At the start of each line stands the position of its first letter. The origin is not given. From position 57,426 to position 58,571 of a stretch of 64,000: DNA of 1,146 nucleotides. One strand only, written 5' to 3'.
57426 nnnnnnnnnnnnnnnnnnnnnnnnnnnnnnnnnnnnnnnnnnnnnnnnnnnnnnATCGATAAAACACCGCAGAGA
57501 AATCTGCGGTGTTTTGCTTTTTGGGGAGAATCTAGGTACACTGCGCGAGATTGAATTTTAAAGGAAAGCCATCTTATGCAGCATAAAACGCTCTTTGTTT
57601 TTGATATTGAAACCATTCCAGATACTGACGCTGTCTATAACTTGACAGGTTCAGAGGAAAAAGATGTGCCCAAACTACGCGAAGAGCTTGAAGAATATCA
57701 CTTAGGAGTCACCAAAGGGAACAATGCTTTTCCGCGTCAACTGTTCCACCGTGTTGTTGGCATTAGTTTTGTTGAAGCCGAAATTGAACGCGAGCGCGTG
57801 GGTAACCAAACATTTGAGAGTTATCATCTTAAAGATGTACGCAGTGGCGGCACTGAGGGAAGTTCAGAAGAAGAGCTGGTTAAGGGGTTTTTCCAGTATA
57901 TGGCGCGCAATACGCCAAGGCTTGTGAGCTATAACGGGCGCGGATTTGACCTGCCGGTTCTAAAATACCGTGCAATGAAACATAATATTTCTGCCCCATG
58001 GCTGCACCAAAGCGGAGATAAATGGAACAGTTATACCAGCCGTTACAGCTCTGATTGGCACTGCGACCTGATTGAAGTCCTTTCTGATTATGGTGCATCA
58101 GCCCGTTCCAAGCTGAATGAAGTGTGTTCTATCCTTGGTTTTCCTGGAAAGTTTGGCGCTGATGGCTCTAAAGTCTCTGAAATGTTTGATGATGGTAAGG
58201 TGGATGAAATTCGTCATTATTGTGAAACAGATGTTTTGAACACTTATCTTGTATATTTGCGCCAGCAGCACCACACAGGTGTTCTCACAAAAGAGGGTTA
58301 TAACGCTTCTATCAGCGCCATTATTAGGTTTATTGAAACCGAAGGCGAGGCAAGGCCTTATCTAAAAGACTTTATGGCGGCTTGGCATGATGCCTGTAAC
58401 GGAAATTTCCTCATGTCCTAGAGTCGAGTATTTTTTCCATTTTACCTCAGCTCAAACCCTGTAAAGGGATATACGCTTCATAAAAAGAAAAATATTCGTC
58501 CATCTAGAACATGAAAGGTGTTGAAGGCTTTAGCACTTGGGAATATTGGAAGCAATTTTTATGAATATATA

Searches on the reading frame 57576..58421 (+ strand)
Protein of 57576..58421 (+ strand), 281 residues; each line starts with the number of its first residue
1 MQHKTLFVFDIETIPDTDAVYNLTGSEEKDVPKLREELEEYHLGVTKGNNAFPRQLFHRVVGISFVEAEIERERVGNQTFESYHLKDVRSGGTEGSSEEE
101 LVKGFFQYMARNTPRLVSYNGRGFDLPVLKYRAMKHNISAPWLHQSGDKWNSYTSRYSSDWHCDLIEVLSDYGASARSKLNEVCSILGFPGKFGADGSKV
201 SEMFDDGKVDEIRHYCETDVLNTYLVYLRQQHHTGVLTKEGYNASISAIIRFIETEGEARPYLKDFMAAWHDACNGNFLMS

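Call 4: search_protein_families(library=pfam, proteins=[window:57576-58421:+], max_evalue=0.01)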
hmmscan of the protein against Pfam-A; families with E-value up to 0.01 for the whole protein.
window:57576-58421:+ (281 aa): 3 families
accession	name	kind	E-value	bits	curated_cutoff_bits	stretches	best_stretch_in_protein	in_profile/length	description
PF10108.15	DNA_pol_B_exo2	-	3.9e-73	246.1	24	1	51-270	2-213/213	Predicted 3'-5' exonuclease related to the exonuclease domain of PolB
PF13482.12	RNase_H_2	-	4.4e-11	43.5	22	1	79-227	24-161/165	RNase_H superfamily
PF03104.25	DNA_pol_B_exo1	-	1.7e-05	24.8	23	1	95-138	140-184/242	DNA polymerase family B, exonuclease domain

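Call 5: search_protein_families(library=padloc, proteins=[window:57576-58421:+], max_evalue=0.01)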
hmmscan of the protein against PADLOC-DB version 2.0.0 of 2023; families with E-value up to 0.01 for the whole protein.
window:57576-58421:+ (281 aa): 0 families

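Call 6: search_protein_families(library=ncbifam, proteins=[window:57576-58421:+], max_evalue=0.01)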
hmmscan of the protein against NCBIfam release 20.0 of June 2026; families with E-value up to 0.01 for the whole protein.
window:57576-58421:+ (281 aa): 2 families
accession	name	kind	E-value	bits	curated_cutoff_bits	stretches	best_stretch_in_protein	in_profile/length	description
NF004415.0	PRK05761.1-1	equivalog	0.0008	17.4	1289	1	96-140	290-333/883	DNA-directed DNA polymerase I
NF004417.0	PRK05761.1-3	equivalog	0.0029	15.7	780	1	97-140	282-324/858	DNA-directed DNA polymerase I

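Call 10: find_encoding_contigs(protein=window:57576-58421:+, flank=10000, max_places=10)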
Protein window:57576-58421:+ (281 aa): 8 contigs read that carry it; 5 places shown.
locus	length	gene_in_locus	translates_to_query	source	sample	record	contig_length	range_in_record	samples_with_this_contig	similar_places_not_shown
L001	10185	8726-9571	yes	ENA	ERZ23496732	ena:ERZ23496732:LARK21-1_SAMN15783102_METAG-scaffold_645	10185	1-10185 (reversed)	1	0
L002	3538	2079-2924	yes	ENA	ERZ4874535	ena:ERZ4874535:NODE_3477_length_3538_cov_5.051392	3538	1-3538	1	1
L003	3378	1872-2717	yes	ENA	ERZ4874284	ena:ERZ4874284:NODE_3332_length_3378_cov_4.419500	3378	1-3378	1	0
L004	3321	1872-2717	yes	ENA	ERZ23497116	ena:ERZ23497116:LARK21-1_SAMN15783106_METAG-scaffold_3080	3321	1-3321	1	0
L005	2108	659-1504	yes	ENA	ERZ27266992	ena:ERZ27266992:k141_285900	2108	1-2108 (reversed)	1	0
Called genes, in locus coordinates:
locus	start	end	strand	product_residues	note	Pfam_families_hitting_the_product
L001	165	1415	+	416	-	PF13393:tRNA-synt_His, PF00587:tRNA-synt_2b, PF03129:HGTP_anticodon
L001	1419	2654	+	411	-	PF05201:GlutR_N, PF01488:Shikimate_DH, PF00745:GlutR_dimer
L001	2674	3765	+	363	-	PF03462:PCRF, PF00472:RF-1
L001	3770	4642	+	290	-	PF17827:PrmC_N, PF05175:MTS, PF06325:PrmA (weak), PF13847:Methyltransf_31, PF08242:Methyltransf_12 (weak), PF13649:Methyltransf_25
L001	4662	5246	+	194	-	-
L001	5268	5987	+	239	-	-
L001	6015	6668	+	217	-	PF01135:PCMT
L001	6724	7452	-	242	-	PF00345:PapD_N (weak)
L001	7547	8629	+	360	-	-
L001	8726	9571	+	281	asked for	PF03104:DNA_pol_B_exo1 (faint), PF10108:DNA_pol_B_exo2, PF13482:RNase_H_2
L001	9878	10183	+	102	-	?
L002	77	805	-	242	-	PF00345:PapD_N (weak)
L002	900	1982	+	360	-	-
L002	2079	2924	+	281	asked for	PF03104:DNA_pol_B_exo1 (faint), PF10108:DNA_pol_B_exo2, PF13482:RNase_H_2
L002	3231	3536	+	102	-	?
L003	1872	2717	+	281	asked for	PF03104:DNA_pol_B_exo1 (faint), PF10108:DNA_pol_B_exo2, PF13482:RNase_H_2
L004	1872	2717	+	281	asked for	PF03104:DNA_pol_B_exo1 (faint), PF10108:DNA_pol_B_exo2, PF13482:RNase_H_2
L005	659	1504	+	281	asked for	PF03104:DNA_pol_B_exo1 (faint), PF10108:DNA_pol_B_exo2, PF13482:RNase_H_2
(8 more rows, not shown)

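Call 30: find_homologous_proteins(query=window:57576-58421:+, max_evalue=1e-10)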
Query window:57576-58421:+ (281 aa): 5857 proteins with E <= 1e-10 among 6555 candidates; the best 120 are listed.
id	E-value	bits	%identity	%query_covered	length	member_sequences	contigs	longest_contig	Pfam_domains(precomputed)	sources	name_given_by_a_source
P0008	1.0e-182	624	96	100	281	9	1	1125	PF13482.13,PF10108.16,PF03104.26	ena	-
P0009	6.9e-130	451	69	99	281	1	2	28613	PF13482.13,PF10108.16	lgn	-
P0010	1.1e-129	450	68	100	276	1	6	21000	PF13482.13,PF10108.16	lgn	-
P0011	2.7e-129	449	68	100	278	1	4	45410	PF13482.13,PF10108.16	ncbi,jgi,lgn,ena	-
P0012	7.7e-127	441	67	100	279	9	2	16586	PF13482.13,PF10108.16,PF03104.26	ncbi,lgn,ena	-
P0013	1.9e-126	439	69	100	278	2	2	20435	PF13482.13,PF10108.16,PF03104.26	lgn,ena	-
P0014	3.5e-125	435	69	100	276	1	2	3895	PF13482.13,PF10108.16,PF03104.26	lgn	-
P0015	6.2e-125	434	69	99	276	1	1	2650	PF13482.13,PF10108.16,PF03104.26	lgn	-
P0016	7.0e-125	434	66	100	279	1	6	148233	PF13482.13,PF10108.16,PF03104.26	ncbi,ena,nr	ncbi:MAG: 3'-5' exonuclease [Rhodospirillales bacterium]|nr:3'-5' exonuclease [Rhodospirillales bact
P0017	2.0e-124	433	66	100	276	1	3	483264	PF13482.13,PF10108.16,PF03104.26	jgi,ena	-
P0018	2.8e-124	432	66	100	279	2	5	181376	PF13482.13,PF10108.16,PF03104.26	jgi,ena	jgi:3'-5' exonuclease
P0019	7.0e-124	431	68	99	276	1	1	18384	PF13482.13,PF10108.16,PF03104.26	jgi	jgi:predicted PolB exonuclease-like 3'-5' exonuclease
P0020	7.1e-124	431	67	100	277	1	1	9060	PF13482.13,PF10108.16,PF03104.26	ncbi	-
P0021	8.8e-124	431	67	100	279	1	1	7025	PF13482.13,PF10108.16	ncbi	-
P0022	9.4e-124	430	66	100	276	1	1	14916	PF13482.13,PF10108.16,PF03104.26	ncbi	-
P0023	1.1e-123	430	66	100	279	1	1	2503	PF13482.13,PF10108.16,PF03104.26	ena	-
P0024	1.3e-123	430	69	94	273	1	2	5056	PF13482.13,PF10108.16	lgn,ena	-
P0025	1.3e-123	430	65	100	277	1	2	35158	PF13482.13,PF10108.16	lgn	-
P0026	1.6e-123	430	68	100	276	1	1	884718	PF13482.13,PF10108.16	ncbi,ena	-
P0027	1.9e-123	429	66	100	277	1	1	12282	PF13482.13,PF10108.16,PF03104.26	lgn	-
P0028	1.9e-123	429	66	100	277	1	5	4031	PF13482.13,PF10108.16,PF03104.26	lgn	-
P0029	2.1e-123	429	66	100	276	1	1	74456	PF13482.13,PF10108.16,PF03104.26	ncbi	-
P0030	2.4e-123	429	66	100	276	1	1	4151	PF13482.13,PF10108.16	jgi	jgi:3'-5' exonuclease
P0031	2.7e-123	429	66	100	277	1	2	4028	PF13482.13,PF10108.16,PF03104.26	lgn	-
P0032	3.9e-123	428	66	100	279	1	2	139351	PF13482.13,PF10108.16,PF03104.26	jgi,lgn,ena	jgi:3'-5' exonuclease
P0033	5.0e-123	428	67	100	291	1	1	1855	PF13482.13,PF10108.16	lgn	-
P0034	5.2e-123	428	68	100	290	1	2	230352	PF13482.13,PF10108.16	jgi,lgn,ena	-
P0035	8.2e-123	427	67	100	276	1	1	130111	PF13482.13,PF10108.16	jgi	jgi:3'-5' exonuclease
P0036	9.3e-123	427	66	100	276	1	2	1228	PF13482.13,PF10108.16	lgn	-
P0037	9.6e-123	427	68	98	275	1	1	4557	PF13482.13,PF10108.16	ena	-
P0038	1.2e-122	427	65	100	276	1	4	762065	PF13482.13,PF10108.16,PF03104.26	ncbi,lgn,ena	-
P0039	1.8e-122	426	65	100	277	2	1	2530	PF13482.13,PF10108.16,PF03104.26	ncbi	-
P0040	2.1e-122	426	66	100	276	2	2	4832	PF13482.13,PF10108.16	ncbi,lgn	-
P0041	2.3e-122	426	65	100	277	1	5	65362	PF13482.13,PF10108.16,PF03104.26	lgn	-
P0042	2.5e-122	426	66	100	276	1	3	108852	PF13482.13,PF10108.16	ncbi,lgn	-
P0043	2.5e-122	426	66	100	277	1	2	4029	PF13482.13,PF10108.16,PF03104.26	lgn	-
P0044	2.7e-122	426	66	100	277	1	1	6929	PF13482.13,PF10108.16,PF03104.26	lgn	-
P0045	3.5e-122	425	65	100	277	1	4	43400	PF13482.13,PF10108.16,PF03104.26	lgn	-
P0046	3.6e-122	425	65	100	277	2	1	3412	PF13482.13,PF10108.16,PF03104.26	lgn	-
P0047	3.6e-122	425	66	100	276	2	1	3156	PF13482.13,PF10108.16,PF03104.26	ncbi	-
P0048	5.6e-122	425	66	100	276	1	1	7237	PF13482.13,PF10108.16,PF03104.26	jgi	jgi:predicted PolB exonuclease-like 3'-5' exonuclease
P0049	6.2e-122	424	65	100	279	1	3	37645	PF13482.13,PF10108.16,PF03104.26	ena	-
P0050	6.5e-122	424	66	100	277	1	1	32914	PF13482.13,PF10108.16,PF03104.26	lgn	-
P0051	6.9e-122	424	65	100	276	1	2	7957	PF13482.13,PF10108.16,PF03104.26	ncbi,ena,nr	ncbi:MAG TPA: 3'-5' exonuclease [Rhodospirillales bacterium]|nr:3'-5' exonuclease [Rhodospirillales 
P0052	9.9e-122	424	65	100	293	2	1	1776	PF13482.13,PF10108.16,PF03104.26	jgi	jgi:predicted PolB exonuclease-like 3'-5' exonuclease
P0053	1.0e-121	424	66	100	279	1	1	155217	PF13482.13,PF10108.16,PF03104.26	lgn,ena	-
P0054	1.1e-121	424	66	100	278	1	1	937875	PF13482.13,PF10108.16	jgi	jgi:predicted PolB exonuclease-like 3'-5' exonuclease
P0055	1.1e-121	424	66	100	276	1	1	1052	PF13482.13,PF10108.16,PF03104.26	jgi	jgi:predicted PolB exonuclease-like 3'-5' exonuclease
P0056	1.2e-121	424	66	100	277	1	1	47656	PF13482.13,PF10108.16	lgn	-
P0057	1.3e-121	423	65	100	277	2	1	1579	PF13482.13,PF10108.16,PF03104.26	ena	-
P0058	1.3e-121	423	65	100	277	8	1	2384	PF13482.13,PF10108.16,PF03104.26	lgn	-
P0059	1.6e-121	423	66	100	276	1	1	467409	PF13482.13,PF10108.16,PF03104.26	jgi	jgi:predicted PolB exonuclease-like 3'-5' exonuclease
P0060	2.1e-121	423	65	100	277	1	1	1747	PF13482.13,PF10108.16,PF03104.26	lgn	-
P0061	2.2e-121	423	64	100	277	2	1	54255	PF13482.13,PF10108.16,PF03104.26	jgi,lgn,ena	-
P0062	2.4e-121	423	65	100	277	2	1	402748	PF13482.13,PF10108.16,PF03104.26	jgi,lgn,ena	-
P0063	2.5e-121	422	66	100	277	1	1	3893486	PF13482.13,PF10108.16,PF03104.26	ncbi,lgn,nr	ncbi:3'-5' exonuclease [Thalassospiraceae bacterium LMO-JJ14]|nr:3'-5' exonuclease [Thalassospiracea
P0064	2.5e-121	422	65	100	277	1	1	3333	PF13482.13,PF10108.16,PF03104.26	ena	-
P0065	2.6e-121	422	65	100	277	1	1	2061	PF13482.13,PF10108.16,PF03104.26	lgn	-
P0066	2.6e-121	422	68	100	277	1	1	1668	PF13482.13,PF10108.16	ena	-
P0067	2.6e-121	422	65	100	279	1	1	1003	PF13482.13,PF10108.16,PF03104.26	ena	-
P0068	3.5e-121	422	65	100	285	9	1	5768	PF13482.13,PF10108.16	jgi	-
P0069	3.8e-121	422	66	100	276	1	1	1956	PF13482.13,PF10108.16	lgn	-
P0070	3.9e-121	422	65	100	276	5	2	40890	PF13482.13,PF10108.16,PF03104.26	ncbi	-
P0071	4.0e-121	422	65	100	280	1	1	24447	PF13482.13,PF10108.16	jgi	jgi:3'-5' exonuclease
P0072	4.0e-121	422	66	100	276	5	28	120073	PF13482.13,PF10108.16,PF03104.26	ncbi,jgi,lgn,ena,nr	ncbi:MAG: 3'-5' exonuclease [Rhodospirillaceae bacterium]|jgi:3'-5' exonuclease|nr:3'-5' exonuclease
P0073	5.0e-121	421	65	100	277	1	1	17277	PF13482.13,PF10108.16,PF03104.26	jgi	-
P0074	6.6e-121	421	66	100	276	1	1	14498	PF13482.13,PF10108.16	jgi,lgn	-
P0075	7.5e-121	421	65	100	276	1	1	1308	PF13482.13,PF10108.16,PF03104.26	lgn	-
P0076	7.7e-121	421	65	100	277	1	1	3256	PF13482.13,PF10108.16,PF03104.26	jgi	-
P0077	1.3e-120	420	66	100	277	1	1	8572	PF13482.13,PF10108.16,PF03104.26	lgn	-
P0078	1.3e-120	420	66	100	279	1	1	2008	PF13482.13,PF10108.16,PF03104.26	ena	-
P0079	1.5e-120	420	66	100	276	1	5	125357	PF13482.13,PF10108.16,PF03104.26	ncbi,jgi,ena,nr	ncbi:MAG: 3'-5' exonuclease [Rhodospirillaceae bacterium]|nr:3'-5' exonuclease [Rhodospirillaceae ba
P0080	1.9e-120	420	65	100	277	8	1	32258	PF13482.13,PF10108.16,PF03104.26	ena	-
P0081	2.2e-120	419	64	100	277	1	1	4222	PF13482.13,PF10108.16,PF03104.26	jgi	-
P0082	2.2e-120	419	65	100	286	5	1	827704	PF13482.13,PF10108.16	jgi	-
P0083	2.3e-120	419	65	100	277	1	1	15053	PF13482.13,PF10108.16,PF03104.26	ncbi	-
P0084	2.4e-120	419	64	100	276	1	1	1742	PF13482.13,PF10108.16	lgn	-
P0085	2.5e-120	419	65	100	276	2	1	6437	PF13482.13,PF10108.16,PF03104.26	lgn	-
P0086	3.8e-120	419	64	100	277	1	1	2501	PF13482.13,PF10108.16,PF03104.26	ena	-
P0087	3.9e-120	419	64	100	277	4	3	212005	PF13482.13,PF10108.16,PF03104.26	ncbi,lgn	-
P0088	4.3e-120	418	64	99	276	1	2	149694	PF13482.13,PF10108.16,PF03104.26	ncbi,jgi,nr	ncbi:MAG: uncharacterized protein K0R98_706 [Rickettsiaceae bacterium]|jgi:predicted PolB exonucleas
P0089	4.8e-120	418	64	100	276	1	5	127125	PF13482.13,PF10108.16,PF03104.26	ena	-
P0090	5.2e-120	418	64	100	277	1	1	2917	PF13482.13,PF10108.16,PF03104.26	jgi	-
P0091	5.3e-120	418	66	100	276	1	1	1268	PF13482.13,PF10108.16,PF03104.26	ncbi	-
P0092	5.9e-120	418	67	99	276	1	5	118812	PF13482.13,PF10108.16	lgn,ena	-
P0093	6.9e-120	418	64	99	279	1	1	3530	PF13482.13,PF10108.16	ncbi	-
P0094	7.2e-120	418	64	100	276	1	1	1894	PF13482.13,PF10108.16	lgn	-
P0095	7.9e-120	418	64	100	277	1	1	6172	PF13482.13,PF10108.16,PF03104.26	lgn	-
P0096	7.9e-120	418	64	100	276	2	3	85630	PF13482.13,PF10108.16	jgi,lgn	-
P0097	8.0e-120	418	65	100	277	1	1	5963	PF13482.13,PF10108.16,PF03104.26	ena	-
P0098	9.8e-120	417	65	100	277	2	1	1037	PF13482.13,PF10108.16,PF03104.26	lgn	-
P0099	9.8e-120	417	64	100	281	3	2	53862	PF13482.13,PF10108.16,PF03104.26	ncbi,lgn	-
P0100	1.2e-119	417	67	99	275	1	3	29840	PF13482.13,PF10108.16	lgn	-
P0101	1.2e-119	417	65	100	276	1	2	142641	PF13482.13,PF10108.16,PF03104.26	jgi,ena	-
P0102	1.6e-119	417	66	100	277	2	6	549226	PF13482.13,PF10108.16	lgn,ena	-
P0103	1.9e-119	416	66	100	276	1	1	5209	PF13482.13,PF10108.16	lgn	-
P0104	1.9e-119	416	65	99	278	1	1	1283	PF13482.13,PF10108.16,PF03104.26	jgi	jgi:predicted PolB exonuclease-like 3'-5' exonuclease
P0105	2.2e-119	416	64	100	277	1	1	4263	PF13482.13,PF10108.16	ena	-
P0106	2.4e-119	416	64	100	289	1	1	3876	PF13482.13,PF10108.16,PF03104.26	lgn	-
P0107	3.0e-119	416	64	100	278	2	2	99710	PF13482.13,PF10108.16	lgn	-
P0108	3.1e-119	416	65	99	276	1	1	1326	PF13482.13,PF10108.16,PF03104.26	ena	-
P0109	3.4e-119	415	65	100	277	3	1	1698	PF13482.13,PF10108.16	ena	-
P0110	4.5e-119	415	63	100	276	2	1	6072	PF13482.13,PF10108.16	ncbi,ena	-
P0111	4.6e-119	415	65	100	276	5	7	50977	PF13482.13,PF10108.16,PF03104.26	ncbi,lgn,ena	-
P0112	4.7e-119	415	65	100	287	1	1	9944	PF13482.13,PF10108.16,PF03104.26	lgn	-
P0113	5.0e-119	415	64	100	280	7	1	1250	PF13482.13,PF10108.16,PF03104.26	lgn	-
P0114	5.2e-119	415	65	100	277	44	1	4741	PF13482.13,PF10108.16,PF03104.26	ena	-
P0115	5.2e-119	415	65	100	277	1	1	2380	PF13482.13,PF10108.16,PF03104.26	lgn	-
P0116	7.3e-119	414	64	100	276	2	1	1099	PF13482.13,PF10108.16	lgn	-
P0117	7.5e-119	414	63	100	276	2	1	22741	PF13482.13,PF10108.16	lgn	-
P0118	8.8e-119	414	64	100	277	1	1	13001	PF13482.13,PF10108.16,PF03104.26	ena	-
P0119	9.4e-119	414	65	100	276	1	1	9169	PF13482.13,PF10108.16,PF03104.26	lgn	-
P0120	1.0e-118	414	65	100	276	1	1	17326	PF13482.13,PF10108.16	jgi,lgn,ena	-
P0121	1.1e-118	414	65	100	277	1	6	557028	PF13482.13,PF10108.16,PF03104.26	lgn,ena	-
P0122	1.1e-118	414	66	100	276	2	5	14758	PF13482.13,PF10108.16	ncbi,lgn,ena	-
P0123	1.3e-118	414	65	100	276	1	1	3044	PF13482.13,PF10108.16,PF03104.26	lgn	-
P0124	1.4e-118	413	65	100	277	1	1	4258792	PF13482.13,PF10108.16,PF03104.26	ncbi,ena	-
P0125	1.5e-118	413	63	100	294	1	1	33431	PF13482.13,PF10108.16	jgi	jgi:predicted PolB exonuclease-like 3'-5' exonuclease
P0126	1.5e-118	413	66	100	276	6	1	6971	PF13482.13,PF10108.16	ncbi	-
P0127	1.8e-118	413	65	100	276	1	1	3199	PF13482.13,PF10108.16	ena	-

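Call 33: find_related_loci(query=A3, collection=genome_contigs, flank=10000)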
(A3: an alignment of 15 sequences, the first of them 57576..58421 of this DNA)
Query A3 (281 aa) in genome_contigs; peptide patterns used: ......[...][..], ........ (x = any residue, [..] = any of these).
599 stretches matched a pattern (row limit reached: there are more); 598 encode a relative of the query (tblastn E <= 1e-3); the best 80 are kept; 80 distinct loci.
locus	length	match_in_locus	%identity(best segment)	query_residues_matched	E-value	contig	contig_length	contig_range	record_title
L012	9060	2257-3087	67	1-280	8e-130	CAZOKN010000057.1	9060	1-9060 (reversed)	MAG TPA_asm: uncultured Rickettsiaceae bacterium isolate SRP286056_co1_34 genome assembly, contig: NODE_10136_length_906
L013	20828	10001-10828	66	1-280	1e-128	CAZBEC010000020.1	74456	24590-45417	MAG TPA_asm: uncultured Thalassospiraceae bacterium isolate SRP167671_co2_97 genome assembly, contig: NODE_413_length_74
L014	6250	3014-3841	65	1-280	2e-126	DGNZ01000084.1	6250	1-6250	MAG TPA_asm: Rhodospirillaceae bacterium UBA4479 UBA4479_contig_14543, whole genome shotgun sequence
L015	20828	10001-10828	64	1-280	3e-124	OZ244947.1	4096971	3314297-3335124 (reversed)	MAG: Rhodospirillales bacterium isolate 685544e8-54a0-4504-9ca6-f21ab3b9bd35 genome assembly, chromosome: 1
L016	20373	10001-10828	64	1-280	7e-124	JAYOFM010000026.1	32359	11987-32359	MAG: Rhodospirillales bacterium isolate 139551_S153_metabat_bins_2.tsv.078 NODE_1308_length_32359_cov_8.783587, whole ge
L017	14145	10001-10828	65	1-280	9e-123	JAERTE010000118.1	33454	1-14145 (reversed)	MAG: Rhodospirillaceae bacterium isolate BH24 c_000000008874, whole genome shotgun sequence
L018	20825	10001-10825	63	1-280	5e-123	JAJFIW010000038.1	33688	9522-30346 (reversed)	MAG: Alphaproteobacteria bacterium isolate OFTM141 OFTM141_37, whole genome shotgun sequence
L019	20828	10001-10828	64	1-280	1e-122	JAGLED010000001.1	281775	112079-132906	MAG: Rhodospirillales bacterium isolate SW_4_52 ROV167.bin.52.fa_1, whole genome shotgun sequence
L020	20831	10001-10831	64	1-280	8e-122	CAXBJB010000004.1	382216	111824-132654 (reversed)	MAG TPA_asm: uncultured Alphaproteobacteria bacterium isolate ERR2762157_binner12_Refined_11 genome assembly, contig: ER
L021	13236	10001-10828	63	1-280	2e-121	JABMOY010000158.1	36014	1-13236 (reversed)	MAG: Rhodospirillales bacterium isolate bin.246 k141_4808378, whole genome shotgun sequence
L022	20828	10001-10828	64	1-280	3e-121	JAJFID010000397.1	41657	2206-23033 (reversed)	MAG: Rhodospirillales bacterium isolate OFTM118 OFTM118_396, whole genome shotgun sequence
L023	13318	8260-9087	63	1-280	2e-119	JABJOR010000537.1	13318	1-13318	MAG: Rhodospirillales bacterium isolate SI075_bin47 k141_2611602, whole genome shotgun sequence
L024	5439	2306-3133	63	1-280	2e-119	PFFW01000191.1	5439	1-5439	MAG: Rhodospirillales bacterium CG15_BIG_FIL_POST_REV_8_21_14_020_66_15 CG15_8_21_14_0.20_scaffold_6243_c, whole genome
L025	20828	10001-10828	61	1-280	6e-118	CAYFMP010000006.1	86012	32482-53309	MAG TPA_asm: uncultured Thalassospiraceae bacterium isolate ERP019367_co2_114 genome assembly, contig: NODE_290_length_8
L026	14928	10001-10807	62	1-273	2e-117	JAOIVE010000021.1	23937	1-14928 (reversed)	Rickettsiales bacterium isolate AM-377-L16 AM-377-L16_NODE_21, whole genome shotgun sequence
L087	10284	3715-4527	42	1-273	8e-70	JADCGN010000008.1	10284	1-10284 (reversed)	MAG: Alphaproteobacteria bacterium isolate M179S2SP2A29QC M179S2_8, whole genome shotgun sequence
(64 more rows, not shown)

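Call 60: search_solved_structures(query=window:57576-58421:+, max_evalue=0.01)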
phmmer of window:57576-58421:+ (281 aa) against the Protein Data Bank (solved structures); distinct sequences matched with E-value up to 0.01: 1.
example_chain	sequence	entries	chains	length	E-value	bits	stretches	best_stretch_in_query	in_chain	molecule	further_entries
5h12_A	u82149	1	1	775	0.0067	19.1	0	96-142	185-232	Deep Vent DNA Polymerase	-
